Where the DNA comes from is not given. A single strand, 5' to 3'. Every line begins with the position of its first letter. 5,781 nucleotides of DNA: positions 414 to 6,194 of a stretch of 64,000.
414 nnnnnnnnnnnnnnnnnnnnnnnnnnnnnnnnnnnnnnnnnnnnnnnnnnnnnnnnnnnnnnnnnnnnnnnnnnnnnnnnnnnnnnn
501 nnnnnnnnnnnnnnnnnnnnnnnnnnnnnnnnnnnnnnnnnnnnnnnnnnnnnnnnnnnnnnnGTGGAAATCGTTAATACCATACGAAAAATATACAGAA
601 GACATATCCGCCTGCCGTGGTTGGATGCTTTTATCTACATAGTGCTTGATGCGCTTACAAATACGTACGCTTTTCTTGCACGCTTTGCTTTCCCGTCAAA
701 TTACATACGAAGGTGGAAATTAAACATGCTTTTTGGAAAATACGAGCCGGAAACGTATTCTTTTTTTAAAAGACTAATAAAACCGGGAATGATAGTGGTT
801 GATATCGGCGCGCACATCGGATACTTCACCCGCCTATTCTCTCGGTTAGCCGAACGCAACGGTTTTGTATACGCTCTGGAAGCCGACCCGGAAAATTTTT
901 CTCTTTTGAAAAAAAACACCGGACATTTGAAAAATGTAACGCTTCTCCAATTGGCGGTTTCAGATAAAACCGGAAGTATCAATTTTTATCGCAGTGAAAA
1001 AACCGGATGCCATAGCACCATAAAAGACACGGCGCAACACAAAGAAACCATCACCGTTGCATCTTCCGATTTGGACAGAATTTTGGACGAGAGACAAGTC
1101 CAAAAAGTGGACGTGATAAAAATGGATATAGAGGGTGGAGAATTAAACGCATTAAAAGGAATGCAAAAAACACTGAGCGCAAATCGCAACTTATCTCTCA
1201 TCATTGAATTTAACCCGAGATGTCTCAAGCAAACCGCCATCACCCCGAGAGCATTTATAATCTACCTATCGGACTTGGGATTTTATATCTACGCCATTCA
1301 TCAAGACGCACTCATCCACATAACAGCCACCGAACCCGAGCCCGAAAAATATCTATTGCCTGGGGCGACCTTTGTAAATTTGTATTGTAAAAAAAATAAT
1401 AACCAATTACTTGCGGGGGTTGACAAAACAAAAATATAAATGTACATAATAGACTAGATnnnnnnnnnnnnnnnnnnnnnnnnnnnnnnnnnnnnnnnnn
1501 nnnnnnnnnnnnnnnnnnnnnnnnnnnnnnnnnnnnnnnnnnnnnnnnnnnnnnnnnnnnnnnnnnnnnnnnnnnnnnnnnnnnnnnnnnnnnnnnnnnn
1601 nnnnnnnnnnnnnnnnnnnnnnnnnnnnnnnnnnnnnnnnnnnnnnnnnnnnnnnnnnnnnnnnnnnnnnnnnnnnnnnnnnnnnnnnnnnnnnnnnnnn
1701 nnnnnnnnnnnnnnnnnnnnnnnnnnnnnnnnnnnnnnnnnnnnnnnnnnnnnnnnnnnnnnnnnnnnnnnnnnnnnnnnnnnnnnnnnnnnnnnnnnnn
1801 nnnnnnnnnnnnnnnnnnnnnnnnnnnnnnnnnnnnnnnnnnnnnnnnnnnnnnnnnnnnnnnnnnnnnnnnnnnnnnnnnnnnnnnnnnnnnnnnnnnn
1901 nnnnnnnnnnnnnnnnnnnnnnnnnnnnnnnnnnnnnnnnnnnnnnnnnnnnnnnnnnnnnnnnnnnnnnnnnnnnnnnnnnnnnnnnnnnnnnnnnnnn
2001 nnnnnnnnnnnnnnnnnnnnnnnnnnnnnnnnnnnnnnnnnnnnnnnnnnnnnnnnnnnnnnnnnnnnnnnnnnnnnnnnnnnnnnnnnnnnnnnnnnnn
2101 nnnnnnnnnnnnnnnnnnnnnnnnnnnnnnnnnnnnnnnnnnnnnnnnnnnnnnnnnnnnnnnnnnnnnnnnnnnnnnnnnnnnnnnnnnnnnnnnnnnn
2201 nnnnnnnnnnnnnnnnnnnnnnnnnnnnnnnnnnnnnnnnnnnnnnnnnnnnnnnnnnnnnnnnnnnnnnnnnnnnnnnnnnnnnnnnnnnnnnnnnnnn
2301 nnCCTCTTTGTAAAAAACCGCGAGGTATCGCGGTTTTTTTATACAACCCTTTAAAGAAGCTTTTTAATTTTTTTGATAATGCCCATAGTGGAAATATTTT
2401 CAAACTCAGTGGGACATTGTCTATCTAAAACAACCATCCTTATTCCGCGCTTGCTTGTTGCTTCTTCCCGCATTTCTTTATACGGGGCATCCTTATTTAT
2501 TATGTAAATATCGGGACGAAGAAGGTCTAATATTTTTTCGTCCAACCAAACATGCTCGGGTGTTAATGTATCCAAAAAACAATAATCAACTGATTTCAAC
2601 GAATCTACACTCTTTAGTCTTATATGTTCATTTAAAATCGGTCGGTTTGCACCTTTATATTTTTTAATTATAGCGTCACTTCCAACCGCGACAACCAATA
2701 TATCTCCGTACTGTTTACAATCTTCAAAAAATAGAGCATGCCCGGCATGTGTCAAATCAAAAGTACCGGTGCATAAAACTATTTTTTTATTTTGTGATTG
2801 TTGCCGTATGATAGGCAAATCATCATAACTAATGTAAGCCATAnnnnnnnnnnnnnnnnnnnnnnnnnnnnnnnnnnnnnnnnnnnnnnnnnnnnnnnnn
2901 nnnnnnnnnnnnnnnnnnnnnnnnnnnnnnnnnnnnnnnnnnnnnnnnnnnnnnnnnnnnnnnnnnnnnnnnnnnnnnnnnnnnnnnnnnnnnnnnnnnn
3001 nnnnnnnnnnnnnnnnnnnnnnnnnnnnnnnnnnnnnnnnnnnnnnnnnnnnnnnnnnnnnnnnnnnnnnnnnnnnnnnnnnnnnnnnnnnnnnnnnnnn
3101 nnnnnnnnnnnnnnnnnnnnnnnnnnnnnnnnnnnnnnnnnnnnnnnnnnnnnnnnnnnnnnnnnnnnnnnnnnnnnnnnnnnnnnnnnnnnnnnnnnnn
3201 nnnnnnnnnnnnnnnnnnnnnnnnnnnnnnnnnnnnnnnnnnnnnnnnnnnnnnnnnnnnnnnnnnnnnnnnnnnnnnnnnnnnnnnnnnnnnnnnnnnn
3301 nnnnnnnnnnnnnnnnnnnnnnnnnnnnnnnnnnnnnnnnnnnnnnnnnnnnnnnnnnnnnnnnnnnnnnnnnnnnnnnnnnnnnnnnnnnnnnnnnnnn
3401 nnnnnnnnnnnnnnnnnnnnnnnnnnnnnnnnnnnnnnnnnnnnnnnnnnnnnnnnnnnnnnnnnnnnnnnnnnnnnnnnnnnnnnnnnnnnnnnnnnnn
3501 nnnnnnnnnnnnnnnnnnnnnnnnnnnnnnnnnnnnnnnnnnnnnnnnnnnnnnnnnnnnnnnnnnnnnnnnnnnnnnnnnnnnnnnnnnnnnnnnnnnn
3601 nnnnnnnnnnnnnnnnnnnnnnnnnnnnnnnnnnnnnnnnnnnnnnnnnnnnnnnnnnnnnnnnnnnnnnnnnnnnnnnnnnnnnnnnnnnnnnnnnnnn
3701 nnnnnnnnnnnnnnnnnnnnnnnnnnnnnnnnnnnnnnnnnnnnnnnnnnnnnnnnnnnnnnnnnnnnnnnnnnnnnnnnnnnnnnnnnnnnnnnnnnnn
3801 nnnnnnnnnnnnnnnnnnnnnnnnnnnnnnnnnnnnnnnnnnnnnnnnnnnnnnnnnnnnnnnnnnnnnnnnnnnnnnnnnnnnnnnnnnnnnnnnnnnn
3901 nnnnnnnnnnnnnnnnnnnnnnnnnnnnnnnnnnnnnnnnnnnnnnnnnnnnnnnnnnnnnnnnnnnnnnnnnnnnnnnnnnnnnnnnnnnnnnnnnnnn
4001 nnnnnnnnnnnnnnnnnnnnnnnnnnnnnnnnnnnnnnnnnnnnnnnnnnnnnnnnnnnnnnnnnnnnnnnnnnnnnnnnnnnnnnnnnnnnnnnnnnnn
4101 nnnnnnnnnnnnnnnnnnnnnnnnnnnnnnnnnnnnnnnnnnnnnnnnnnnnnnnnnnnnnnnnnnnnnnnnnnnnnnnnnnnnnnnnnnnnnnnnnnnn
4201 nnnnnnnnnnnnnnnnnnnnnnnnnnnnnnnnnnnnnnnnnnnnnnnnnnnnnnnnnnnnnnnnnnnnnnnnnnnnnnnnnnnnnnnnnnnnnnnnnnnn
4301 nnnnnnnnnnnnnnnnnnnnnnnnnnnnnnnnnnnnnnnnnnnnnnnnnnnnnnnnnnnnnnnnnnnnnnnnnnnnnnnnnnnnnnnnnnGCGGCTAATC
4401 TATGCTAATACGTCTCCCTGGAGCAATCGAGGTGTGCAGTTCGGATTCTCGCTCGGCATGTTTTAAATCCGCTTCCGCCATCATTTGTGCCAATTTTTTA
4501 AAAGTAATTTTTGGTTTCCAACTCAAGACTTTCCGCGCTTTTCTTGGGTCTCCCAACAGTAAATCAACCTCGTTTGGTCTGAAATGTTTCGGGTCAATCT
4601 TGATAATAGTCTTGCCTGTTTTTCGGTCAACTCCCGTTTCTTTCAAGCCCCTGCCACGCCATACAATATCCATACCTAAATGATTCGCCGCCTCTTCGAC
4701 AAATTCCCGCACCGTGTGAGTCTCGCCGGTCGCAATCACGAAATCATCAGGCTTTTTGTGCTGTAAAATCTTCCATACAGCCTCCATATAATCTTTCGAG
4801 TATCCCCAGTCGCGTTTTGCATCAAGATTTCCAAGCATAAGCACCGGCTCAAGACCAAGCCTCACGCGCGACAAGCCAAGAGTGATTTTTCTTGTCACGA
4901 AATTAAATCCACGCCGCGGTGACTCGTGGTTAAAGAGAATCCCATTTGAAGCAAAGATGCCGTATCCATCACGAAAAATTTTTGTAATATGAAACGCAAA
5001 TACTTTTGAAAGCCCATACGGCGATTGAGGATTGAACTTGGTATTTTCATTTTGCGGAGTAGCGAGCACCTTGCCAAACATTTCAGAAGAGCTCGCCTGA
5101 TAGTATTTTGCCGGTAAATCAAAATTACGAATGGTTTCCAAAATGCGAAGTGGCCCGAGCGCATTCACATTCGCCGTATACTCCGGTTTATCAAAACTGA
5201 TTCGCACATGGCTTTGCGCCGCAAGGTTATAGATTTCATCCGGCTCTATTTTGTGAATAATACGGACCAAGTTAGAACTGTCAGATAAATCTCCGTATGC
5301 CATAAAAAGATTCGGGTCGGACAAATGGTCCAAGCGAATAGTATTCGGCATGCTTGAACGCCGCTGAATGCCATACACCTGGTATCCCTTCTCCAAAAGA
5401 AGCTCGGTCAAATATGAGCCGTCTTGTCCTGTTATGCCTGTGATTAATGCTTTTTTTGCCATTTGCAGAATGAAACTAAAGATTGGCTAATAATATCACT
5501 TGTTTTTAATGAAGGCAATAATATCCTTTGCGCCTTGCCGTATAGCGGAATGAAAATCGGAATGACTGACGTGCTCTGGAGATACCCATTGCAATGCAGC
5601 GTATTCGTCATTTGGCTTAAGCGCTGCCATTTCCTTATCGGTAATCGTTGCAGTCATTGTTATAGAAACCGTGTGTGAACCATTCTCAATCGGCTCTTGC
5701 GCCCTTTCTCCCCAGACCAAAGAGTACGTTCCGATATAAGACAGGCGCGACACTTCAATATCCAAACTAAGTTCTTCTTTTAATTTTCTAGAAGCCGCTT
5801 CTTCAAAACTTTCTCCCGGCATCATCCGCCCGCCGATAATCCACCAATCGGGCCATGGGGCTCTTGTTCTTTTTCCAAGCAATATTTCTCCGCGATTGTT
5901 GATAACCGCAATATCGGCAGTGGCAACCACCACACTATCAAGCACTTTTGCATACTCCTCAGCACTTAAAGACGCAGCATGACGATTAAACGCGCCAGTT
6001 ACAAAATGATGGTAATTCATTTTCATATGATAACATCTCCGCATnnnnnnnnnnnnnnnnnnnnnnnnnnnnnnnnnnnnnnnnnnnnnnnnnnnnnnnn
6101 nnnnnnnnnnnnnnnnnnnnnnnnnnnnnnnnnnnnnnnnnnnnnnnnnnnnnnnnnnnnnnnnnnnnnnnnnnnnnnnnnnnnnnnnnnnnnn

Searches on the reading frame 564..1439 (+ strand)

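Call 70: search_protein_families(library=pfam, proteins=[window:564-1439:+], max_evalue=0.000001)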
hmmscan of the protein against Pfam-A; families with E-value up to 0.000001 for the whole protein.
window:564-1439:+ (291 aa): 1 family
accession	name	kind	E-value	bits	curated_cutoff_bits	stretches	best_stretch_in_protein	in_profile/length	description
PF05050.19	Methyltransf_21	-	1.6e-21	77.7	22.7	1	80-219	1-151/173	Methyltransferase FkbM domain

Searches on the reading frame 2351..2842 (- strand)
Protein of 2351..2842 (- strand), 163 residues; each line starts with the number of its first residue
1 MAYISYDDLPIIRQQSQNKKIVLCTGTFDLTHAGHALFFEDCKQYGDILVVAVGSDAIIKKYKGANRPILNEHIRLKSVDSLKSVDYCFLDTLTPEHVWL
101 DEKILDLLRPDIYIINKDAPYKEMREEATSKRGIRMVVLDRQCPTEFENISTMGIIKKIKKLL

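Call 70: search_protein_families(library=pfam, proteins=[window:2351-2842:-], max_evalue=0.000001)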
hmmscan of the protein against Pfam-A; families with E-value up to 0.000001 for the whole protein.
window:2351-2842:- (163 aa): 1 family
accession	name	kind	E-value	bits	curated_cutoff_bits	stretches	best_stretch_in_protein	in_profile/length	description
PF01467.32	CTP_transf_like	-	7e-14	52.6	21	1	23-136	1-110/133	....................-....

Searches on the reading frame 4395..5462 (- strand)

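Call 70: search_protein_families(library=pfam, proteins=[window:4395-5462:-], max_evalue=0.000001)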
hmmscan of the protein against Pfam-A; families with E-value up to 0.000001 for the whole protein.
window:4395-5462:- (355 aa): 3 families
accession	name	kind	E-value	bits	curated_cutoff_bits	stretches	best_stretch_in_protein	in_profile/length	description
PF16363.11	GDP_Man_Dehyd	-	4.7e-135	450.7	27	1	6-328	1-332/332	GDP-mannose 4,6 dehydratase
PF01370.27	Epimerase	-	1.3e-66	224.8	20.9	1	5-244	1-240/240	NAD dependent epimerase/dehydratase family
PF04321.23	RmlD_sub_bind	-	6.7e-11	42.2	27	1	4-154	2-130/287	RmlD substrate binding domain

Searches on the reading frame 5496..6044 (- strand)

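Call 70: search_protein_families(library=pfam, proteins=[window:5496-6044:-], max_evalue=0.000001)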
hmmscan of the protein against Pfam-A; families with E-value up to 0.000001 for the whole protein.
window:5496-6044:- (182 aa): 1 family
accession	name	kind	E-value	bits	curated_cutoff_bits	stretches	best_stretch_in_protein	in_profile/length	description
PF00293.34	NUDIX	-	7.9e-18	65.2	21.1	1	42-165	5-124/134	NUDIX domain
